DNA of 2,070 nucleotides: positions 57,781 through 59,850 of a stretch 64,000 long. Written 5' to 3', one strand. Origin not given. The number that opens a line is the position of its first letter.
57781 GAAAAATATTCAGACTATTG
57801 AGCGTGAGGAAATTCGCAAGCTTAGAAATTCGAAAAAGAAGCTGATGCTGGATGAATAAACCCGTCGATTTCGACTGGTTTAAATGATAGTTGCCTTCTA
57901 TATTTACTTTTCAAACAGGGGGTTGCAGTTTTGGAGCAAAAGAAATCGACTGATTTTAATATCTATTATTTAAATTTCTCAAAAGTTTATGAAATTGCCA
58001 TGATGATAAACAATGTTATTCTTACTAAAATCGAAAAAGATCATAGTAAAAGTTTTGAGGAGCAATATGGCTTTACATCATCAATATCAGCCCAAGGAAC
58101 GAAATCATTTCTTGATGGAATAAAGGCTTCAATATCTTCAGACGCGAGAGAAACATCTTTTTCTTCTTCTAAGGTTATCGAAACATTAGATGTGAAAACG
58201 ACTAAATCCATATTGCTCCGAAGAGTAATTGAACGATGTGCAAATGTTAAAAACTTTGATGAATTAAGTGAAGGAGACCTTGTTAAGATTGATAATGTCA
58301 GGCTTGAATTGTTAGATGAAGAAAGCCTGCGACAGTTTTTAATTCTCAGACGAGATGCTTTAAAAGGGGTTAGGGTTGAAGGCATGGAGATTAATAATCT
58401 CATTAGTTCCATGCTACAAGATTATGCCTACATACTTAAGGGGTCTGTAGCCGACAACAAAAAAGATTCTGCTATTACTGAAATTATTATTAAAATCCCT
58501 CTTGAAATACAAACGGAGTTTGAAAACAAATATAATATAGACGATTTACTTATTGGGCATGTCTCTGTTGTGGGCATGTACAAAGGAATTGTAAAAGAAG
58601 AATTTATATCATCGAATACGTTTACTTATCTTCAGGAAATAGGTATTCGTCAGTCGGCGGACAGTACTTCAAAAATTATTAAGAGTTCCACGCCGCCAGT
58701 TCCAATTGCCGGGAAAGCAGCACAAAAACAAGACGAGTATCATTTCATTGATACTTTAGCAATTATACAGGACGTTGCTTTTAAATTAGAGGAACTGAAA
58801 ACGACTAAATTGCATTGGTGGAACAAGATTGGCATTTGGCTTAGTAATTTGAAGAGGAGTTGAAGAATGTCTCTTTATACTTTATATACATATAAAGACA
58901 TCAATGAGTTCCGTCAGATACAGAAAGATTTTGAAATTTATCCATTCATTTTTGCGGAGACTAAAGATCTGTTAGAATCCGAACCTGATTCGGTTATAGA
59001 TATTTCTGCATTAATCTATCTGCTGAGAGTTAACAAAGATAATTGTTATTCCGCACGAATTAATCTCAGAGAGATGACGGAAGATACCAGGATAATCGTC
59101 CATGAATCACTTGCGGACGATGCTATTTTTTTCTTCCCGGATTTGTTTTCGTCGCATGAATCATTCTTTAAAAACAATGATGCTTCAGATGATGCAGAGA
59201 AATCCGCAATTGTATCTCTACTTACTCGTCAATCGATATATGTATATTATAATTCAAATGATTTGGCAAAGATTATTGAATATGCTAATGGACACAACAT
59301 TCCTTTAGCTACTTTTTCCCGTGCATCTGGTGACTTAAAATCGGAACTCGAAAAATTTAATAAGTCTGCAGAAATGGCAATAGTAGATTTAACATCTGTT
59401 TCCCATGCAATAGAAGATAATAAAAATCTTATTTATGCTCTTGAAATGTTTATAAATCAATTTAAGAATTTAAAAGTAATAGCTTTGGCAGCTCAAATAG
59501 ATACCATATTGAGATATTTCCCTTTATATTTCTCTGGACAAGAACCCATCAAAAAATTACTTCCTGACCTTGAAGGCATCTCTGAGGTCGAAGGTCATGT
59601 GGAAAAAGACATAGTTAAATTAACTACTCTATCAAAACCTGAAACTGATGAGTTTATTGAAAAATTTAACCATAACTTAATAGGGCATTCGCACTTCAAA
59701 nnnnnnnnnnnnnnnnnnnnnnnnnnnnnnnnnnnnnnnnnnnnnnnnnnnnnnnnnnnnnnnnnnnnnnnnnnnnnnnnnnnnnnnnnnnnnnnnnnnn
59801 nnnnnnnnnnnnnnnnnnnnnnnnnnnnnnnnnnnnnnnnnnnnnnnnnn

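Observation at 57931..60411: Two-gene module: 310-aa unknown protein plus a stand-alone ClpB-like AAA+ ATPase (Dodola-like or new)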

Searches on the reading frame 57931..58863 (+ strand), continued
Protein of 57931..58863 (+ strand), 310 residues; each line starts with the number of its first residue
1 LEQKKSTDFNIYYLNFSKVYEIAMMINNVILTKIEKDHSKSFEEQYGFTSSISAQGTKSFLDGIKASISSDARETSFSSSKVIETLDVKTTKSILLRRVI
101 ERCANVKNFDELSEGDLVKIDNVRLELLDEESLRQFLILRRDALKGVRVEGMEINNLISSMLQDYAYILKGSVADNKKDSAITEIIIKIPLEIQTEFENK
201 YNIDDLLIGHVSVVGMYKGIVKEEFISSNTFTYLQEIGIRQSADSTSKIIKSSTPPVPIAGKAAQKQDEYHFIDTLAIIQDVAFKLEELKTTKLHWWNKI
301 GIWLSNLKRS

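Call 62: search_protein_families(library=padloc, proteins=[P0388, P0382, P0381, P0371, P0350, P0344, P0338, P0337, P0321, P0298], max_evalue=0.1)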
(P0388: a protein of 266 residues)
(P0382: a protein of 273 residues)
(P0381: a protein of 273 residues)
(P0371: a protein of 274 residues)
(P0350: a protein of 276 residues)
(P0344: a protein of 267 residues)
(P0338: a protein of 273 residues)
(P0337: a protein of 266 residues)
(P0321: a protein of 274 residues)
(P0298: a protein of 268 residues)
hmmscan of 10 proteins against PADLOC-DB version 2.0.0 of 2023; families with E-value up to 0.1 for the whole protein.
P0388 (266 aa): 5 families
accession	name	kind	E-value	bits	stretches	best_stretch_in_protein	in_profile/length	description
PDLC04604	PDC-M37A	-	1.9e-74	248.8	1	1-260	4-287/289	-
PDLC04602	PDC-M37A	-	8.6e-54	181.1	1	1-260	4-273/277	-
PDLC04601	PDC-M37A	-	4.3e-20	70.3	2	1-213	92-303/374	-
PDLC04603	PDC-M37A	-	9e-17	59.6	2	2-216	33-246/319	-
PDLC03837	DolA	-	7.3e-07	27.5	1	26-238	29-231/258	-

P0382 (273 aa): 4 families
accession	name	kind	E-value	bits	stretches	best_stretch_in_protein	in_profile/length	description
PDLC04604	PDC-M37A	-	1e-89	298.9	1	2-272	3-288/289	-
PDLC04602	PDC-M37A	-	2.3e-58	196.1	1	2-272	3-274/277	-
PDLC04601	PDC-M37A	-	2.4e-20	71.2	1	2-272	91-371/374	-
PDLC04603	PDC-M37A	-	2.5e-18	64.7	1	4-272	33-312/319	-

P0381 (273 aa): 4 families
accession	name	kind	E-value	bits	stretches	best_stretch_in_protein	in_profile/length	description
PDLC04604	PDC-M37A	-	5.2e-105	349.1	1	4-271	3-288/289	-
PDLC04602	PDC-M37A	-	4.3e-57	191.9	1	5-271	4-274/277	-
PDLC04603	PDC-M37A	-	1.2e-23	82.2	1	6-270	33-311/319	-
PDLC04601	PDC-M37A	-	4.4e-21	73.6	1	5-270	92-370/374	-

P0371 (274 aa): 4 families
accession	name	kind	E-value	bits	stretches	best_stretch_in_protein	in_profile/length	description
PDLC04604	PDC-M37A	-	1.2e-64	216.7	1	3-271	5-287/289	-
PDLC04602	PDC-M37A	-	8.1e-52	174.6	1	2-270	4-272/277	-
PDLC04601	PDC-M37A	-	1.7e-14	51.9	1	3-269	93-368/374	-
PDLC04603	PDC-M37A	-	5.3e-14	50.5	1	2-270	32-310/319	-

P0350 (276 aa): 4 families
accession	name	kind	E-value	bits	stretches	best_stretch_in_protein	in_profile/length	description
PDLC04604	PDC-M37A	-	7.2e-102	338.8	1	1-276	4-288/289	-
PDLC04602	PDC-M37A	-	1.8e-61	206.3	1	1-276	4-274/277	-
PDLC04603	PDC-M37A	-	6.2e-21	73.3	1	2-276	33-312/319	-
PDLC04601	PDC-M37A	-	2.2e-20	71.3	1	1-276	92-371/374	-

P0344 (267 aa): 4 families
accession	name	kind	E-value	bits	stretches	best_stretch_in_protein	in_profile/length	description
PDLC04604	PDC-M37A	-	5.6e-98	326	1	1-266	4-288/289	-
PDLC04602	PDC-M37A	-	2.9e-61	205.6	1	1-266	4-274/277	-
PDLC04603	PDC-M37A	-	8.1e-16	56.5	1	2-267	33-313/319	-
PDLC04601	PDC-M37A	-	1.1e-15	55.8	1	1-267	92-372/374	-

P0338 (273 aa): 4 families
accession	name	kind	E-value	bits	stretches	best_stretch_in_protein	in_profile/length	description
PDLC04604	PDC-M37A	-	5.8e-88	293.2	1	1-272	4-288/289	-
PDLC04602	PDC-M37A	-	2.4e-65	218.9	1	1-272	4-274/277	-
PDLC04603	PDC-M37A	-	1.6e-26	91.7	1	2-272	33-312/319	-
PDLC04601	PDC-M37A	-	3.6e-24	83.7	1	1-272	92-371/374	-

P0337 (266 aa): 4 families
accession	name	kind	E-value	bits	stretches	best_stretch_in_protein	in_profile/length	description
PDLC04602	PDC-M37A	-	2.1e-79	265.1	1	5-265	3-273/277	-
PDLC04604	PDC-M37A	-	1.5e-49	167.1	1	5-266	3-288/289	-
PDLC04603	PDC-M37A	-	5.5e-22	76.8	1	3-265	29-311/319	-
PDLC04601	PDC-M37A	-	5.5e-19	66.7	1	5-264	91-369/374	-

P0321 (274 aa): 4 families
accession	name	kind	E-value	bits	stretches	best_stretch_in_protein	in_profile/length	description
PDLC04604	PDC-M37A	-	5.1e-82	273.7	1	1-274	4-288/289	-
PDLC04602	PDC-M37A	-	5.4e-66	221.1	1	1-274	4-274/277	-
PDLC04601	PDC-M37A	-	3.8e-22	77.1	1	1-274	92-371/374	-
PDLC04603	PDC-M37A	-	1.2e-20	72.3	1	2-274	33-312/319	-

P0298 (268 aa): 4 families
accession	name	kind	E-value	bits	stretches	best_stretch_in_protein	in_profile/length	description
PDLC04602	PDC-M37A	-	1.1e-68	230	1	1-266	3-275/277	-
PDLC04604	PDC-M37A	-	1.1e-61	206.9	1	2-265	4-288/289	-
PDLC04601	PDC-M37A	-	1.4e-29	101.5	1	2-267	92-373/374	-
PDLC04603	PDC-M37A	-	2.9e-27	94.1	1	3-266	33-313/319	-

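Call 64: search_solved_structures(query=A5, max_evalue=5)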
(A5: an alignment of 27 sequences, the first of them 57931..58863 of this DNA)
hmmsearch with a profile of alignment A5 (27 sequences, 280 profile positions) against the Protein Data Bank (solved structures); distinct sequences matched with E-value up to 5: 0.

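Call 66: find_related_loci(query=A5, collection=viral_contigs, flank=8000)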
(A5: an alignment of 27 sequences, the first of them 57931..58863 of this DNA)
Query A5 (310 aa) in viral_contigs; peptide patterns used: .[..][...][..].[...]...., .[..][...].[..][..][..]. (x = any residue, [..] = any of these).
391 stretches matched a pattern; 2 encode a relative of the query (tblastn E <= 1e-3); 2 distinct loci.
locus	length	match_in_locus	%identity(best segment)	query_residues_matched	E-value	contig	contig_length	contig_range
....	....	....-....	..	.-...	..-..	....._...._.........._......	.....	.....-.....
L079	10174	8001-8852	27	9-282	5e-25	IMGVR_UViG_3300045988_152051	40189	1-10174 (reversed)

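Call 84: search_protein_families(library=pfam, proteins=[L042:9569-9970:+], max_evalue=1)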
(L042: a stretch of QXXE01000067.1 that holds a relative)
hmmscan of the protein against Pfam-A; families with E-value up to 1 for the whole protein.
L042:9569-9970:+ (134 aa): 3 families
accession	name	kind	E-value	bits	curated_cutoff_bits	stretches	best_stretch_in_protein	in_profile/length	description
PF01757.29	Acyl_transf_3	-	0.00021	20.9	31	1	17-120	149-257/326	Acyltransferase domain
PF25810.1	TMEM218_N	-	0.069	13.6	27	0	53-87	22-56/60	Transmembrane protein 218, N-terminal domain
PF20136.4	DUF6526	-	0.07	13.6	23.7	1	7-62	1-57/145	Family of unknown function (DUF6526)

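Call 91: fold_search(model_id=the predicted structure, library=pdb)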
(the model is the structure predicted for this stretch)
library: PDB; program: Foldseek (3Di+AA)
matches with E <= 10: 94; with E <= 0.001: 0
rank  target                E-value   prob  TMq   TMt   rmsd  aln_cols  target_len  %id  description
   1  5ihe_B                5.2e-01  0.20  0.18  0.14  14.2       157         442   12  D-family DNA polymerase - DP1 subunit (3'-5' proof-reading exonuclease) (released 2016-08-31)
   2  8hnp_A                9.0e-01  0.08  0.16  0.27  12.5       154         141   14  Archaeal transcription factor Mutant (released 2023-09-13)
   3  6l4q_B                1.3e+00  0.11  0.20  0.14  13.8       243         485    8  Crystal Structure of Lysyl-tRNA Synthetase from Plasmodium falciparum complexed with L-lysine and Clado-B (released 2021-05-19)
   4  9ay2_A                1.3e+00  0.02  0.07  0.11  13.5       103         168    8  Inner tail tube of P1 bacteriophage (released 2025-09-10)
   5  7ee3_D                1.8e+00  0.10  0.15  0.30   7.1       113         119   11  Crystal structure of PltC (released 2021-12-22)
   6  6y3l_MODEL_1_A        1.8e+00  0.01  0.06  0.10  14.8        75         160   13  NMR solution structure of the hazelnut allergen Cor a 1.0404 (released 2021-02-17)
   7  8jan_a                2.5e+00  0.02  0.07  0.10  12.0       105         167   10  In situ structures of the ultra-long extended tail of Myoviridae phage P1 (released 2023-06-21)
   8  6rk7_E                2.6e+00  0.02  0.09  0.08  18.9       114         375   12  Inter-dimeric interface controls function and stability of S-methionine adenosyltransferase from U. urealiticum (released 2019-09-25)
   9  6mr1_A                2.8e+00  0.12  0.12  0.39  10.0        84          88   13  RbcS-like subdomain of CcmM (released 2019-01-02)
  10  3o1l_A                2.8e+00  0.04  0.10  0.10   7.9        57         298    9  Crystal structure of a formyltetrahydrofolate deformylase (PSPTO_4314) from Pseudomonas syringae pv. tomato str. DC300 (released 2010-09-15)
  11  6rk7_A                3.1e+00  0.02  0.09  0.08  19.0       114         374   12  Inter-dimeric interface controls function and stability of S-methionine adenosyltransferase from U. urealiticum (released 2019-09-25)
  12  6z1g_A                3.5e+00  0.06  0.13  0.39  12.9       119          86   13  CryoEM structure of the interaction between Rubisco Activase small-subunit-like (SSUL) domain with Rubisco from Nostoc (released 2020-09-23)
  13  8chv_A                3.7e+00  0.08  0.10  0.19   6.1        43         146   19  Crystal structure of human PURA (fragment Glu57-Glu212, PUR repeat I and II) R140P mutant (released 2024-02-21)
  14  7ee3_A                3.7e+00  0.06  0.14  0.30   7.2       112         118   11  Crystal structure of PltC (released 2021-12-22)
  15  9v0g_A                3.7e+00  0.01  0.08  0.10  15.4       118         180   14  Helical structure of KomBC Complex (released 2025-12-17)
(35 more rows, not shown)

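Call 107: find_encoding_contigs(protein=P0104, flank=10000, max_places=2)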
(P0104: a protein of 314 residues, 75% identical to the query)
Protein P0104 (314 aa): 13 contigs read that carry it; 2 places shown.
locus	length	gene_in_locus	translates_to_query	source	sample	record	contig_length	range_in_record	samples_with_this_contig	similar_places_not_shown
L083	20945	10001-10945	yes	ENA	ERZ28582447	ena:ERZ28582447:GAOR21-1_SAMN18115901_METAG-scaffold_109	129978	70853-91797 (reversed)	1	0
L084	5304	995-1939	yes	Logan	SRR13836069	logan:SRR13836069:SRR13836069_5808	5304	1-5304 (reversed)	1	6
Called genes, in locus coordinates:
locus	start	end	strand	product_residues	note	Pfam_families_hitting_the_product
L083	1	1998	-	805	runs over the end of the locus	PF02687:FtsX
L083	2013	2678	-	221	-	PF00005:ABC_tran, PF02463:SMC_N (weak)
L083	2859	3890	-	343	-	PF00512:HisKA (weak), PF02518:HATPase_c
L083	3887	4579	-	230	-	PF00072:Response_reg, PF00486:Trans_reg_C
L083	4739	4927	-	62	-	-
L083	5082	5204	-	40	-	-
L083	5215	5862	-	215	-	PF13346:ABC2_membrane_5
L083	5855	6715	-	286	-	PF02463:SMC_N, PF00005:ABC_tran, PF13304:AAA_21 (weak)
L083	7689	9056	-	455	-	PF19263:DUF5906, PF03288:Pox_D5 (weak)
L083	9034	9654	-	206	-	PF01807:Zn_ribbon_DnaG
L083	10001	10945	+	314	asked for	-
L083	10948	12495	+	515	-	PF13401:AAA_22 (faint), PF00158:Sigma54_activat (weak), PF00004:AAA (weak), PF07724:AAA_2, PF07728:AAA_5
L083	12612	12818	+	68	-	PF12728:HTH_17 (weak)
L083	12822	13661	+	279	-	PF01381:HTH_3, PF13443:HTH_26 (weak), PF13560:HTH_31 (faint)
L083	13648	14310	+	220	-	PF04542:Sigma70_r2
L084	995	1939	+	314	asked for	-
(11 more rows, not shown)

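Call 108: find_encoding_contigs(protein=P0019, flank=10000, max_places=2)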
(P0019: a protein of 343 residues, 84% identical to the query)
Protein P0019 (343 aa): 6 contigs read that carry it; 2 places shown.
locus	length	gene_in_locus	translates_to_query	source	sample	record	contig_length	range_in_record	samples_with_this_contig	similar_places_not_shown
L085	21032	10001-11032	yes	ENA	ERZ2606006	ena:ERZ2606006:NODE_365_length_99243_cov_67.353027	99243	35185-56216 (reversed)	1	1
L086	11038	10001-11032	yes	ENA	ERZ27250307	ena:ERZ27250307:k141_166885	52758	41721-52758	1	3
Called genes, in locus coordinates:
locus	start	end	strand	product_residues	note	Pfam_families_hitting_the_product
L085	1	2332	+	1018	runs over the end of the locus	PF10011:DUF2254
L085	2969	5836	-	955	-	PF00270:DEAD, PF04851:ResIII, PF00271:Helicase_C, PF19306:WHD_Lhr, PF08494:DEAD_assoc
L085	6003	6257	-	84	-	PF13340:DUF4096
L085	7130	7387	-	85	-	-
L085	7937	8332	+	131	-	-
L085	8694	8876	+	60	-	-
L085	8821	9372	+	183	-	PF13673:Acetyltransf_10 (weak)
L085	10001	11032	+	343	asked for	-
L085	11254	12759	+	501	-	PF00158:Sigma54_activat (weak), PF07724:AAA_2, PF07728:AAA_5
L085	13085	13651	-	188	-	PF04208:MtrA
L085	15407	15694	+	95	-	-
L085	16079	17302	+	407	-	PF07690:MFS_1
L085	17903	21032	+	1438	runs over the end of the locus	PF10114:PocR, PF00989:PAS, PF08448:PAS_4, PF13426:PAS_9, PF00989:PAS, PF08448:PAS_4, PF13426:PAS_9, PF08447:PAS_3, +13 more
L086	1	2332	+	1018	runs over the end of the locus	PF10011:DUF2254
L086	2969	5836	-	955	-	PF00270:DEAD, PF04851:ResIII, PF00271:Helicase_C, PF19306:WHD_Lhr, PF08494:DEAD_assoc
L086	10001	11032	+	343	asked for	-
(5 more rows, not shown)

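Call 109: find_encoding_contigs(protein=P0036, flank=10000, max_places=2)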
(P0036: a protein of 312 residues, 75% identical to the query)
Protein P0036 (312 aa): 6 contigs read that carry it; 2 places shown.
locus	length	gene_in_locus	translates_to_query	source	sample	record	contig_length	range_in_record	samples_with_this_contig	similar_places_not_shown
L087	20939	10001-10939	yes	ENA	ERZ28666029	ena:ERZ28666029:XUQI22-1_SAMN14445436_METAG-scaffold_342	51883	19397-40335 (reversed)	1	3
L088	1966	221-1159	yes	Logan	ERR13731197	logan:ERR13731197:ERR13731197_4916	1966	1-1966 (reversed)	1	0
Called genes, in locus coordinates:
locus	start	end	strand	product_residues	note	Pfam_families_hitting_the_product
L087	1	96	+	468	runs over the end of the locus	PF01396:Zn_ribbon_Top1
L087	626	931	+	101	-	-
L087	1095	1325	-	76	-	-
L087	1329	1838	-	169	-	-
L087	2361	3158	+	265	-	-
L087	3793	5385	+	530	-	-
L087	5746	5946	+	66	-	-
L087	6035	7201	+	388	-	-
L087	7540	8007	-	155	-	PF00589:Phage_integrase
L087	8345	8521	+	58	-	-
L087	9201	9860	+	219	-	-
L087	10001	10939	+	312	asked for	-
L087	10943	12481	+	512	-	PF00158:Sigma54_activat (weak), PF00004:AAA (weak), PF07724:AAA_2, PF07728:AAA_5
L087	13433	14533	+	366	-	PF02810:SEC-C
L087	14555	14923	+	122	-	-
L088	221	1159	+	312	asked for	-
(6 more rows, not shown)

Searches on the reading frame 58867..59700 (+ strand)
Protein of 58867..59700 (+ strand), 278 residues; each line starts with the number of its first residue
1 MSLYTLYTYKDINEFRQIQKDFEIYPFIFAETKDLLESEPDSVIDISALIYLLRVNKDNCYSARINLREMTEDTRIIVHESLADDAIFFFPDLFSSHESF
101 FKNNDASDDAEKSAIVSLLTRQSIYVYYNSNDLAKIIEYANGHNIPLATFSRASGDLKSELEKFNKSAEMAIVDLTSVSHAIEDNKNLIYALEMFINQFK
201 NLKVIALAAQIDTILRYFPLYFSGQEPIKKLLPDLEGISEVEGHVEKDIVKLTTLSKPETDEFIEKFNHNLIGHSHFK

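Call 13: search_protein_families(library=pfam, proteins=[window:58867-59700:+], max_evalue=10)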
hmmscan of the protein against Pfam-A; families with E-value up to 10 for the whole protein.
window:58867-59700:+ (278 aa): 2 families
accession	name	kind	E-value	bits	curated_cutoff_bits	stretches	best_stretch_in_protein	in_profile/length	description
PF18903.5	DUF5659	-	0.18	12.1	23.6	1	120-159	30-71/75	Domain of unknown function (DUF5659)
PF05553.16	DUF761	-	1.1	9.3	22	1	261-271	9-19/36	Cotton fibre expressed protein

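Call 67: search_solved_structures(query=A6, max_evalue=5)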
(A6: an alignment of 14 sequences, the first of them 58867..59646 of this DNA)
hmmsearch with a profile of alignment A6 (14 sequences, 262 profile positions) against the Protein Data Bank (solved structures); distinct sequences matched with E-value up to 5: 4.
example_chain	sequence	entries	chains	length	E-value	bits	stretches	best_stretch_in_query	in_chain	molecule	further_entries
3lfv_A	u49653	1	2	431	0.24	13.8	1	38-112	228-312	cGMP-specific 3',5'-cyclic phosphodiesterase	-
3mf0_A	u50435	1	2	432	0.25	13.8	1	38-112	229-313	cGMP-specific 3',5'-cyclic phosphodiesterase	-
9kma_A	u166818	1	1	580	0.46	12.9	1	74-163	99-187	Polynucleotide adenylyltransferase family protein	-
8d8s_A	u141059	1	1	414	1.1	11.7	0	121-149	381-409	Cysteine desulfurase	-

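Call 84: search_protein_families(library=pfam, proteins=[window:58867-59646:+], max_evalue=1)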
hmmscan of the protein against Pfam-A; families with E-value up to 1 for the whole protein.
window:58867-59646:+ (260 aa): 1 family
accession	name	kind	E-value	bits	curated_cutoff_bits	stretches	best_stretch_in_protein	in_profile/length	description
PF18903.5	DUF5659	-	0.19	12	23.6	0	120-159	30-71/75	Domain of unknown function (DUF5659)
